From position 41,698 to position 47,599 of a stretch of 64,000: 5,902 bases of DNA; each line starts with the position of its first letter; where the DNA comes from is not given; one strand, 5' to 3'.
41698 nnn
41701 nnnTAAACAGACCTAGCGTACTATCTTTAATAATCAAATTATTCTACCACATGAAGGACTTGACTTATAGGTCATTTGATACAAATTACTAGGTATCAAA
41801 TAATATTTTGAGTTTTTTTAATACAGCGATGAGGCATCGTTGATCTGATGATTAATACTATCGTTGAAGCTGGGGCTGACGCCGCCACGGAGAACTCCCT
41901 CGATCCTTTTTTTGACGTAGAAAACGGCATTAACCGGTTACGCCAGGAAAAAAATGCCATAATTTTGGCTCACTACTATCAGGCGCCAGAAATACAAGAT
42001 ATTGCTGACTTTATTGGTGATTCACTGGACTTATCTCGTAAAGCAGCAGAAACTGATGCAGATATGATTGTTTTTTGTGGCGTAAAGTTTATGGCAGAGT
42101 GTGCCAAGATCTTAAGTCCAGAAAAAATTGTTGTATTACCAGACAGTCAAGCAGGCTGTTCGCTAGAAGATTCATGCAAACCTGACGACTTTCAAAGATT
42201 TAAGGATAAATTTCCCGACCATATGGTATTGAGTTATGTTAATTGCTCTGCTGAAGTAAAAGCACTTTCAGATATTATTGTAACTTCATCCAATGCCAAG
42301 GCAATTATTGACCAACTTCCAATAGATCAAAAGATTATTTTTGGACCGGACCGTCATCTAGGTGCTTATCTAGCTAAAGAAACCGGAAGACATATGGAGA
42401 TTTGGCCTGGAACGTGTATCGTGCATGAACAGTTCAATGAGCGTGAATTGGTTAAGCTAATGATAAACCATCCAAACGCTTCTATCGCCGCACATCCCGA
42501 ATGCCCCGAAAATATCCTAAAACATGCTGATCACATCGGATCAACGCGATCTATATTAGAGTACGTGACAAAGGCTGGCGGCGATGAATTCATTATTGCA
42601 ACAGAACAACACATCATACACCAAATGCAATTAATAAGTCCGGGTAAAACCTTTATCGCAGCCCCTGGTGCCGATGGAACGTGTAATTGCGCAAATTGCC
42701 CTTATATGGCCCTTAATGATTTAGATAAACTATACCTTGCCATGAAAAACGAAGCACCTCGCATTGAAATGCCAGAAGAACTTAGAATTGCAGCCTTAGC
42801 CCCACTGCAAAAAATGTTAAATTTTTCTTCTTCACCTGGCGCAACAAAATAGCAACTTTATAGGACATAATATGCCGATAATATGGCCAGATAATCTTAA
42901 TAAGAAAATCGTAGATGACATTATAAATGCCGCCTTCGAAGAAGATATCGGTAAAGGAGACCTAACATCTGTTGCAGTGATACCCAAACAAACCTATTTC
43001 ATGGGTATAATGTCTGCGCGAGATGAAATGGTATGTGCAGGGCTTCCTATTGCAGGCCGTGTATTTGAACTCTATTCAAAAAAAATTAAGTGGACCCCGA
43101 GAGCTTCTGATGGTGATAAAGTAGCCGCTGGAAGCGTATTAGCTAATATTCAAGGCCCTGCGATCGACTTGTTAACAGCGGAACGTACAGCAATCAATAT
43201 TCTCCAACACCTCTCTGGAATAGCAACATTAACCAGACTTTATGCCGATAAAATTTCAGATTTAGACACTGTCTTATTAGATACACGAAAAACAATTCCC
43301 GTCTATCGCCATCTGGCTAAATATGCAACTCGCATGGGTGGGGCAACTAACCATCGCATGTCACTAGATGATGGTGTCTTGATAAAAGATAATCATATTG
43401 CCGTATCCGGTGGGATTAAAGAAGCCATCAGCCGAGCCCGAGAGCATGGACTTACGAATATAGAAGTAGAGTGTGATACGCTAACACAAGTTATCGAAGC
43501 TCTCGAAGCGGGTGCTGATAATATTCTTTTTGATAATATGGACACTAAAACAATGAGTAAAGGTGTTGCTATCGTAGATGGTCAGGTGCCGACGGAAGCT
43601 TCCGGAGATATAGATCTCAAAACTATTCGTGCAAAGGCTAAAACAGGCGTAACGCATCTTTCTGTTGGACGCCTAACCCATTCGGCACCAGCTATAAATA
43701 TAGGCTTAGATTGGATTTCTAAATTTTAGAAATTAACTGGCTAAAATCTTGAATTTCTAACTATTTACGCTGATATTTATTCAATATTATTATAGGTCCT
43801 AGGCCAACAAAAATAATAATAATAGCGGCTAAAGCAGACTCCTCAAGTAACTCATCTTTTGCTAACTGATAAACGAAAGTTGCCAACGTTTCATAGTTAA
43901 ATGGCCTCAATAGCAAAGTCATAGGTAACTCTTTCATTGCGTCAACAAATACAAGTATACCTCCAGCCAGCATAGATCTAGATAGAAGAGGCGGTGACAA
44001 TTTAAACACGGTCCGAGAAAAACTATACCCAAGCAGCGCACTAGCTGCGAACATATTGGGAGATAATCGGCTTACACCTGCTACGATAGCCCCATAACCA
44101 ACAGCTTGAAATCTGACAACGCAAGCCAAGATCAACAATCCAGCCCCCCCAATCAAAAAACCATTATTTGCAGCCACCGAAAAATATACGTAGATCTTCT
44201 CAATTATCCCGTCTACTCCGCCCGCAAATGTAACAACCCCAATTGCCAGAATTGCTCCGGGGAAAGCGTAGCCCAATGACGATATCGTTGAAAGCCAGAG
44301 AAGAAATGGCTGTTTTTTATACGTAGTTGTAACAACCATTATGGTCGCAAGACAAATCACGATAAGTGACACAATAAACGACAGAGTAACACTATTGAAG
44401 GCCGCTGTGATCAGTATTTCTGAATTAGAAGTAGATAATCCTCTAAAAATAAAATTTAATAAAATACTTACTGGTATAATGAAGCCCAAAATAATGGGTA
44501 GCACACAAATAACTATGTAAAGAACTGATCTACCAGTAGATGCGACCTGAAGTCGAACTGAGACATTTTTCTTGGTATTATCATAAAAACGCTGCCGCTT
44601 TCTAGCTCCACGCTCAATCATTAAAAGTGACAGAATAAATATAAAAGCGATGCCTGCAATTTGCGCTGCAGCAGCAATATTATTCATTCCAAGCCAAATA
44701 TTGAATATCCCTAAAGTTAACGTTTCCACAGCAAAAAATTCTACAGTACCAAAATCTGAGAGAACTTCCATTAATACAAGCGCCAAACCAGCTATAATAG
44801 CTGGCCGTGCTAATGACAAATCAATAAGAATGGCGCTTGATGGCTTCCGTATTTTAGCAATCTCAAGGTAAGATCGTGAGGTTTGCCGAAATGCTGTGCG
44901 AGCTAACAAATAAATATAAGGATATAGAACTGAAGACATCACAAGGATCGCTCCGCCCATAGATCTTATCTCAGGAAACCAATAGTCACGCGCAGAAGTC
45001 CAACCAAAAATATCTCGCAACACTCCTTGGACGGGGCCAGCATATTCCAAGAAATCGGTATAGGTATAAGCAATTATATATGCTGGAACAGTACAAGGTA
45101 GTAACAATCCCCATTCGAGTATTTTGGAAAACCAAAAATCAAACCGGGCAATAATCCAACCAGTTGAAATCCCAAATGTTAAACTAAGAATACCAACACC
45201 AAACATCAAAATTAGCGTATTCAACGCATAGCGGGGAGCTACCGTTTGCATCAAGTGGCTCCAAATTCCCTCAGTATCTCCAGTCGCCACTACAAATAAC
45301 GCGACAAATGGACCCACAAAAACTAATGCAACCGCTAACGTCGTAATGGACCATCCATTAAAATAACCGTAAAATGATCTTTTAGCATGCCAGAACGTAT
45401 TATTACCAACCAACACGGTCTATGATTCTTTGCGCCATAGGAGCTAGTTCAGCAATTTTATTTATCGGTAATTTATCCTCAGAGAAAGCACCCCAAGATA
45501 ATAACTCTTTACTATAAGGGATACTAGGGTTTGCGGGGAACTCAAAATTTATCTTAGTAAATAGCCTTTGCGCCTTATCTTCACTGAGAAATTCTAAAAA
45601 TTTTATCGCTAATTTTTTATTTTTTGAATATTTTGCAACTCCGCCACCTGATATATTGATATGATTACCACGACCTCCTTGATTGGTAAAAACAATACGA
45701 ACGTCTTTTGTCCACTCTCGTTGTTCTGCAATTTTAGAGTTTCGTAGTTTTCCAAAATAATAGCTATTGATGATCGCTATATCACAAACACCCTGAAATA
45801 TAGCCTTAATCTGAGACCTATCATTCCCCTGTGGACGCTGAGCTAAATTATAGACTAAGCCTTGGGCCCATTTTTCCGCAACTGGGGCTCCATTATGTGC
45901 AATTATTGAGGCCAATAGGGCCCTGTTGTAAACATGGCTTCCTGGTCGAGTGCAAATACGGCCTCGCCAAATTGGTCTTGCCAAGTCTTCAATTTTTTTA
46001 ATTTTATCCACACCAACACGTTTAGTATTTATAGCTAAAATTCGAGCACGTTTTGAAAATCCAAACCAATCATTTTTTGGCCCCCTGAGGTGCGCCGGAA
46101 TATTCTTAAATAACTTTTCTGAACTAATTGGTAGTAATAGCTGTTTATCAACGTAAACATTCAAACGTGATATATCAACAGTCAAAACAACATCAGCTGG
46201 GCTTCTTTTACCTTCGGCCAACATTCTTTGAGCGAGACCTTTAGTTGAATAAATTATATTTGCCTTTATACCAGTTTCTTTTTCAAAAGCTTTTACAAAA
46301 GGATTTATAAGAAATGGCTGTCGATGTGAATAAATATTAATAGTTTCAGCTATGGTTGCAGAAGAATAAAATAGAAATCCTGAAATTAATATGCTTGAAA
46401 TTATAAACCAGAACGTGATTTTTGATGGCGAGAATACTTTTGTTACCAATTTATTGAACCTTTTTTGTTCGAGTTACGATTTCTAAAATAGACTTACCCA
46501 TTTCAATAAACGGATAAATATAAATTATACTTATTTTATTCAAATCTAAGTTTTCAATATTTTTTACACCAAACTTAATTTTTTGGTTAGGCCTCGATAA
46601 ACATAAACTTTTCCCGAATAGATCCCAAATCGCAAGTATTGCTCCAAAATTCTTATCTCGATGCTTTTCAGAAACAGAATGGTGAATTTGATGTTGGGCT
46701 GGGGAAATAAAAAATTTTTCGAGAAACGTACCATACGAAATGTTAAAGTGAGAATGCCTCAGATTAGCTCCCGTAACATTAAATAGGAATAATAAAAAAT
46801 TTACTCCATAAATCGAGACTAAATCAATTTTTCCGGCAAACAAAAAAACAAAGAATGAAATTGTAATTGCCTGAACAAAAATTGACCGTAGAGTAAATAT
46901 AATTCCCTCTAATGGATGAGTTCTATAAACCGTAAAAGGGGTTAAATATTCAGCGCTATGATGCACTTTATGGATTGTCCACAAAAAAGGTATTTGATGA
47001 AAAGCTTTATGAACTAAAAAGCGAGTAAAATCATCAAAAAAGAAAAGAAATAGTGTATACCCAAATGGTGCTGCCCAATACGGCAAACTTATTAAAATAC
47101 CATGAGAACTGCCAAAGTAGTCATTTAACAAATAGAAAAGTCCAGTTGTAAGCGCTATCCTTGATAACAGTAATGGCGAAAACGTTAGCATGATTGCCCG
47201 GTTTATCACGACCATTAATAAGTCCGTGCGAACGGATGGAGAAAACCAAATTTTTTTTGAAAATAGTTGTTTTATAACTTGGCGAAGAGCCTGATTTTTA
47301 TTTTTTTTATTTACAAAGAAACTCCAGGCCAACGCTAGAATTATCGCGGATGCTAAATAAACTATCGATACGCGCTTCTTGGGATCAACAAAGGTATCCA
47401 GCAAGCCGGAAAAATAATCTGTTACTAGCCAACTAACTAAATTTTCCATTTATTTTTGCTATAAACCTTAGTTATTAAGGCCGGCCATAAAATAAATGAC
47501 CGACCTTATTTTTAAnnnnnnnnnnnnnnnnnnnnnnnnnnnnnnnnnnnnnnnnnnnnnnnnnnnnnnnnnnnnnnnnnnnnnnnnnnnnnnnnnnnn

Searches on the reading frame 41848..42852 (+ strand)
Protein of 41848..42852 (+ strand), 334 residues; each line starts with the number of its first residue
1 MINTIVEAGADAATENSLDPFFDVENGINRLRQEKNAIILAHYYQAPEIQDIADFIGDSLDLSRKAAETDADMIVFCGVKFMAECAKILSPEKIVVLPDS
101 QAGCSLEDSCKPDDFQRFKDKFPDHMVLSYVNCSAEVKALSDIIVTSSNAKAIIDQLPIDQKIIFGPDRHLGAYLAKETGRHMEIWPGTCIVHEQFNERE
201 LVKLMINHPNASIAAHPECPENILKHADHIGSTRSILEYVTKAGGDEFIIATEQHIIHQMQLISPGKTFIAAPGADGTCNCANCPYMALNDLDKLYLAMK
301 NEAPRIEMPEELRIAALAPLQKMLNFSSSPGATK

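Call 8: search_protein_families(library=pfam, proteins=[window:41848-42852:+], max_evalue=0.001)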
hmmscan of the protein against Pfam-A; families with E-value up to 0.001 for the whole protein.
window:41848-42852:+ (334 aa): 1 family
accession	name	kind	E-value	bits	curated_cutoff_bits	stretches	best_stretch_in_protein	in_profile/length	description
PF02445.21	NadA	-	5.1e-117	390.7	27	1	28-325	3-295/295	Quinolinate synthetase A protein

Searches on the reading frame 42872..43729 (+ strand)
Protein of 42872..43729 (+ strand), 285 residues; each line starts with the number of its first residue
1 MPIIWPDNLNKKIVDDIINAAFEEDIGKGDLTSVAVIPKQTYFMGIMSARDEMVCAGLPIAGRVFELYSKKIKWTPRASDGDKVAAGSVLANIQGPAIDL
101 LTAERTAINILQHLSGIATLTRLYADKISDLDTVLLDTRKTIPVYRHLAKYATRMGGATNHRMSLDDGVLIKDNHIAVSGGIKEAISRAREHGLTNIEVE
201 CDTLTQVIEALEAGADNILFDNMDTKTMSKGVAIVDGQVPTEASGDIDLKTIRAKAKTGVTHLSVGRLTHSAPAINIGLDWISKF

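Call 8: search_protein_families(library=pfam, proteins=[window:42872-43729:+], max_evalue=0.001)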
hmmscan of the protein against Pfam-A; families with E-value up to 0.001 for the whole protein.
window:42872-43729:+ (285 aa): 2 families
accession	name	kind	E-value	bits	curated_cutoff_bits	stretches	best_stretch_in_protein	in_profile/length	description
PF01729.25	QRPTase_C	-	2.6e-49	167.6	23.1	1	117-280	1-169/169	Quinolinate phosphoribosyl transferase, C-terminal domain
PF02749.22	QRPTase_N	-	3.9e-18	65.9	27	1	30-115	1-82/82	Quinolinate phosphoribosyl transferase, N-terminal domain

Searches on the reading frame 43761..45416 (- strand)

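Call 8: search_protein_families(library=pfam, proteins=[window:43761-45416:-], max_evalue=0.001)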
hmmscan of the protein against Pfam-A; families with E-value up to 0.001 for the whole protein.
window:43761-45416:- (551 aa): 1 family
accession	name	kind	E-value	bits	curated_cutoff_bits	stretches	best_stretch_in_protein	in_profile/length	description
PF00528.27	BPD_transp_1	-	9.2e-05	22.7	26.4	1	82-265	1-170/184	Binding-protein-dependent transport system inner membrane component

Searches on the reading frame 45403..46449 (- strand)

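Call 8: search_protein_families(library=pfam, proteins=[window:45403-46449:-], max_evalue=0.001)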
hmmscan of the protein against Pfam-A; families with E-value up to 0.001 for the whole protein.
window:45403-46449:- (348 aa): 4 families
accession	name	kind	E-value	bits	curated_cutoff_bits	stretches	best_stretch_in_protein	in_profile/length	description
PF01547.30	SBP_bac_1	-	1.7e-17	64.8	26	1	47-294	10-306/307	Bacterial extracellular solute-binding protein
PF13343.11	SBP_bac_6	-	1.9e-15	57.4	24.6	1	84-309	3-220/245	Bacterial extracellular solute-binding protein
PF13531.11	SBP_bac_11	-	9e-13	48.9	25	1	48-299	13-223/227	Bacterial extracellular solute-binding protein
PF13416.11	SBP_bac_8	-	5.1e-11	43.3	27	1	52-317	3-272/279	Bacterial extracellular solute-binding protein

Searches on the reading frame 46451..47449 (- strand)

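Call 8: search_protein_families(library=pfam, proteins=[window:46451-47449:-], max_evalue=0.001)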
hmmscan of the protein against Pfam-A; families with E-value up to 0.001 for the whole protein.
window:46451-47449:- (332 aa): 1 family
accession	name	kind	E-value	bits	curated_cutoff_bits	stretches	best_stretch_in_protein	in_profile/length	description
PF04116.19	FA_hydroxylase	-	7.2e-21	75.4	31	1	133-278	2-129/132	Fatty acid hydroxylase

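Call 71: search_protein_families(library=ncbifam, proteins=[window:46451-47449:-], max_evalue=1e-20)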
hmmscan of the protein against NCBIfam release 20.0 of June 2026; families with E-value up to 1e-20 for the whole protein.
window:46451-47449:- (332 aa): 0 families
